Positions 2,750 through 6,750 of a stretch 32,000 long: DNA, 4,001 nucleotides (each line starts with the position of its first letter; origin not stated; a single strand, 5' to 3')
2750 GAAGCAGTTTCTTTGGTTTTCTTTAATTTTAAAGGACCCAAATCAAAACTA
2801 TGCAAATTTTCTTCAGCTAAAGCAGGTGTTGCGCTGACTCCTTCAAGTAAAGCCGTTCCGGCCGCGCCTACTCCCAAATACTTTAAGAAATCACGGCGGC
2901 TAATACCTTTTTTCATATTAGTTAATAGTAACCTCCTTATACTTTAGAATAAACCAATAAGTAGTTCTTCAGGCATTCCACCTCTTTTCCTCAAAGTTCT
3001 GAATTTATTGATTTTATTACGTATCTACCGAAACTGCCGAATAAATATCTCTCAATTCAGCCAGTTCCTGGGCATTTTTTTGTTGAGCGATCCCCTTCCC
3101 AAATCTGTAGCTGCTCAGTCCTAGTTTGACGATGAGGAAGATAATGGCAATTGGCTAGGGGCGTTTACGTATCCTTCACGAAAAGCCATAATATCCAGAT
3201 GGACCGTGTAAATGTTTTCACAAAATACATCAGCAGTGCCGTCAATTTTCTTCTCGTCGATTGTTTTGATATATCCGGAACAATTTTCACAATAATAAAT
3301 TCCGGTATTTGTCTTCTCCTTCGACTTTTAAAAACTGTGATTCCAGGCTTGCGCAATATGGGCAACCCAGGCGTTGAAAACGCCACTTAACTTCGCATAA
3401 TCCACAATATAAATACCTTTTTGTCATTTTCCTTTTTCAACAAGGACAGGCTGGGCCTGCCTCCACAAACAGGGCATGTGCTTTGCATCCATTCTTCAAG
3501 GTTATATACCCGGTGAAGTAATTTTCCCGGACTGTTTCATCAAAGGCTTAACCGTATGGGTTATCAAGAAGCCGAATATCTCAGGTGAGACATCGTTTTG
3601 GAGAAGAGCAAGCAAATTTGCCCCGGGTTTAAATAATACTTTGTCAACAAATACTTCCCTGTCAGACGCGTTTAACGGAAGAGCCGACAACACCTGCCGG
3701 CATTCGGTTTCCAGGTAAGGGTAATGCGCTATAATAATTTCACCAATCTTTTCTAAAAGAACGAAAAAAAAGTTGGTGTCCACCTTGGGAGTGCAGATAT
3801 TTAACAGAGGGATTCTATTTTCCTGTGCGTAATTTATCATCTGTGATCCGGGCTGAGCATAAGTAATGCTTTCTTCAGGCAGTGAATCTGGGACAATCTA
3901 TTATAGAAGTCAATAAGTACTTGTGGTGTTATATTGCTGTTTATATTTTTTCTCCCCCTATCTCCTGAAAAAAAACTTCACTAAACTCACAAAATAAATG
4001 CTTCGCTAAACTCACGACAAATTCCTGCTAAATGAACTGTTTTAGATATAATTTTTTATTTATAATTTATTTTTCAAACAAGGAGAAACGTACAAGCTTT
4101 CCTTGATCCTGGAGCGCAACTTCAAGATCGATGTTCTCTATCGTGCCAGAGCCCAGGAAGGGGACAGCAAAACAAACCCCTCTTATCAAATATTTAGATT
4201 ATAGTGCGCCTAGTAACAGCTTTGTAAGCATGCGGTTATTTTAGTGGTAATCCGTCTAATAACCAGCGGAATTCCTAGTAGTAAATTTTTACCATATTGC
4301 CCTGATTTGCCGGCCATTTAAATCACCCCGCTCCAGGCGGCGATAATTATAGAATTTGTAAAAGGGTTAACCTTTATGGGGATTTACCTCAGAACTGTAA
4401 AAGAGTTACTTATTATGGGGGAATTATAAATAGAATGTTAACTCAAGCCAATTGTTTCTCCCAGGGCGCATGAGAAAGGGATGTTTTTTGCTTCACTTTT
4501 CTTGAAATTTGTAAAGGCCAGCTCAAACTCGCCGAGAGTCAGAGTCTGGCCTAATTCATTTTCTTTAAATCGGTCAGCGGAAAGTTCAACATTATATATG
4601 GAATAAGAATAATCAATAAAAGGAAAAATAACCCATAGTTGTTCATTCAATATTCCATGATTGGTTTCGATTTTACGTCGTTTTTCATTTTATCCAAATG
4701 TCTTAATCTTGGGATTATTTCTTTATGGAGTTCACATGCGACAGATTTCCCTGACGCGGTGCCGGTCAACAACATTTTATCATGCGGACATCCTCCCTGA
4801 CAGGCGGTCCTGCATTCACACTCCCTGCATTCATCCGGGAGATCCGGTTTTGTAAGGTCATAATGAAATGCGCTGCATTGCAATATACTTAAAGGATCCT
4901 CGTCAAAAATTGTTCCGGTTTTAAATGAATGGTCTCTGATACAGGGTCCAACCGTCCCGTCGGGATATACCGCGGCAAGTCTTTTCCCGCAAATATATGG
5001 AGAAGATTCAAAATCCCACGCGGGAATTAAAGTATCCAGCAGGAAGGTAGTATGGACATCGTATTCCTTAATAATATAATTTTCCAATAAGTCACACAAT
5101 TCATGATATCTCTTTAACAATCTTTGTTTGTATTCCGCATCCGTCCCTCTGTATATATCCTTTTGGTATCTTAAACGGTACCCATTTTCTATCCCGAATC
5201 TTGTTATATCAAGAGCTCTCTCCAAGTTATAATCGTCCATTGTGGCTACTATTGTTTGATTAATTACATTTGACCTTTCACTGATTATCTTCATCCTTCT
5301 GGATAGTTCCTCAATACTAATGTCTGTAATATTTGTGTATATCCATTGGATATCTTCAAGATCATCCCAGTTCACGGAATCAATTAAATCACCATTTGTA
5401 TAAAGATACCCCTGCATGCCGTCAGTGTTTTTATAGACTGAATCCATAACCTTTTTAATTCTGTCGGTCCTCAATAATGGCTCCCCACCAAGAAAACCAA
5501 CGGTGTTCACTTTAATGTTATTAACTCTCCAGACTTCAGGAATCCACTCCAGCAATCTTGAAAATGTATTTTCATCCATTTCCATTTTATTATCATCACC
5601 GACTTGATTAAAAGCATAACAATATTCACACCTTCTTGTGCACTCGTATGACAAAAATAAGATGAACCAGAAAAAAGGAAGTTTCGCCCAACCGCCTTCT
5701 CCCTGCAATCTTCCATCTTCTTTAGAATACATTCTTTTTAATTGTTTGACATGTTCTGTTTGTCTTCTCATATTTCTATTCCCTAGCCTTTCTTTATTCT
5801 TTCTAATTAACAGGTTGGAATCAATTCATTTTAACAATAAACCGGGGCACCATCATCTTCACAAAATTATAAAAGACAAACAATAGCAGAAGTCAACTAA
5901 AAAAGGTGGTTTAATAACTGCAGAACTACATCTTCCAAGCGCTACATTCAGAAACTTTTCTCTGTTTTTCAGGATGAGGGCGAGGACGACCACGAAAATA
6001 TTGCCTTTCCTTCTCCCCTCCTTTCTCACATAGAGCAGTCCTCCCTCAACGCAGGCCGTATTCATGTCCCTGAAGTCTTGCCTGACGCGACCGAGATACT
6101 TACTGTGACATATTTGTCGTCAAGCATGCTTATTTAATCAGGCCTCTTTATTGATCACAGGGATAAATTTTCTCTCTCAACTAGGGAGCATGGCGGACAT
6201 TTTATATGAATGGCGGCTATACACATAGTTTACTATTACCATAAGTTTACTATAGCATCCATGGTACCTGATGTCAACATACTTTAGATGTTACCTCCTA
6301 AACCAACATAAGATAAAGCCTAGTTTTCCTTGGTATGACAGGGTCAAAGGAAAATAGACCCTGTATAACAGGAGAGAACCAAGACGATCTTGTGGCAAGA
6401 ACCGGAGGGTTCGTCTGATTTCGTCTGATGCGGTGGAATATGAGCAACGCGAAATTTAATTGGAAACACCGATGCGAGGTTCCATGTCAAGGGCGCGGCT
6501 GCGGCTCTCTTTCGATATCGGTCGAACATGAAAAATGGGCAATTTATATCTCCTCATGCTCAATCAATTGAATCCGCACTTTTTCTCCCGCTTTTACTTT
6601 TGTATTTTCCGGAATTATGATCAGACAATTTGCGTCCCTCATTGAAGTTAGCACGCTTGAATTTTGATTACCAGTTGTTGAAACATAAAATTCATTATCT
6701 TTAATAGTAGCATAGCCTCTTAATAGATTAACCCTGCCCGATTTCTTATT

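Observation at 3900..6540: AT-rich island with an orphan radical SAM/SPASM maturase and no clear substrate, at the truncated 5' end of fdhE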

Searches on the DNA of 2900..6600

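Call 46: search_rna_families(source=window, start=2900, end=6600, threshold=evalue, max_evalue=1)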
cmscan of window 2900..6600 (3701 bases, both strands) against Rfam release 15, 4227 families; matches with E-value up to 1: 1.
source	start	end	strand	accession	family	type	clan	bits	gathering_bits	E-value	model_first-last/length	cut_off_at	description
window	4238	4374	+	RF00015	U4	Gene; snRNA; splicing;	CL00007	17.1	46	0.96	1-138/138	no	U4 spliceosomal RNA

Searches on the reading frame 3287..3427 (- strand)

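Call 61: search_protein_families(library=pfam, proteins=[window:3287-3427:-], max_evalue=1)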
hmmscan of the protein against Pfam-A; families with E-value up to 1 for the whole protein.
window:3287-3427:- (46 aa): 3 families
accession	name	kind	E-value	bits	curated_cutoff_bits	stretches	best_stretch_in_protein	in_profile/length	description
PF24859.1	FdhE_central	-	6.6e-06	26.6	27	1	4-19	24-39/39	FdhE, central domain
PF05768.20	Glrx-like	-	0.023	15.5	26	1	17-42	5-30/77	Glutaredoxin-like domain (DUF836)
PF06093.19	Spt4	-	0.053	14.1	25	1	7-33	6-32/77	Spt4/RpoE2 zinc finger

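Call 83: search_protein_families(library=ncbifam, proteins=[window:3287-3427:-], max_evalue=0.001)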
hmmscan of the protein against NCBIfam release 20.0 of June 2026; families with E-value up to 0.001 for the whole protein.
window:3287-3427:- (46 aa): 2 families
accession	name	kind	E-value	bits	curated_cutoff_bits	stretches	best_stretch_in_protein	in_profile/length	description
NF002925.0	PRK03564.1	equivalog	0.00044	20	426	1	4-28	211-235/309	formate dehydrogenase accessory protein FdhE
TIGR01562.1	FdhE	equivalog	0.00069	19.3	187.65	1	3-34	208-240/305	formate dehydrogenase accessory protein FdhE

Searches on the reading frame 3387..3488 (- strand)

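Call 61: search_protein_families(library=pfam, proteins=[window:3387-3488:-], max_evalue=1)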
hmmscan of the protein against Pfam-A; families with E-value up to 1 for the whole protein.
window:3387-3488:- (33 aa): 3 families
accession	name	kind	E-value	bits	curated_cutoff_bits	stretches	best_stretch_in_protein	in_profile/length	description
PF24859.1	FdhE_central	-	0.00028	21.4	27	1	4-22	1-19/39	FdhE, central domain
PF08273.17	Zn_Ribbon_Prim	-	0.05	14.4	23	1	3-11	4-12/37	Zinc-binding domain of primase-helicase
PF24341.1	OB_DEPS-1_6th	-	0.11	12.4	27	1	18-33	34-49/69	P-granule-associated protein DEPS-1, sixth OB-fold domain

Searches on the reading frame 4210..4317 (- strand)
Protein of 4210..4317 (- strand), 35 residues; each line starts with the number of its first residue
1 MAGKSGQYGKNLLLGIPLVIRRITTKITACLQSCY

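Call 61: search_protein_families(library=pfam, proteins=[window:4210-4317:-], max_evalue=1)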
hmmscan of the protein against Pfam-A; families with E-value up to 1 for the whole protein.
window:4210-4317:- (35 aa): 0 families
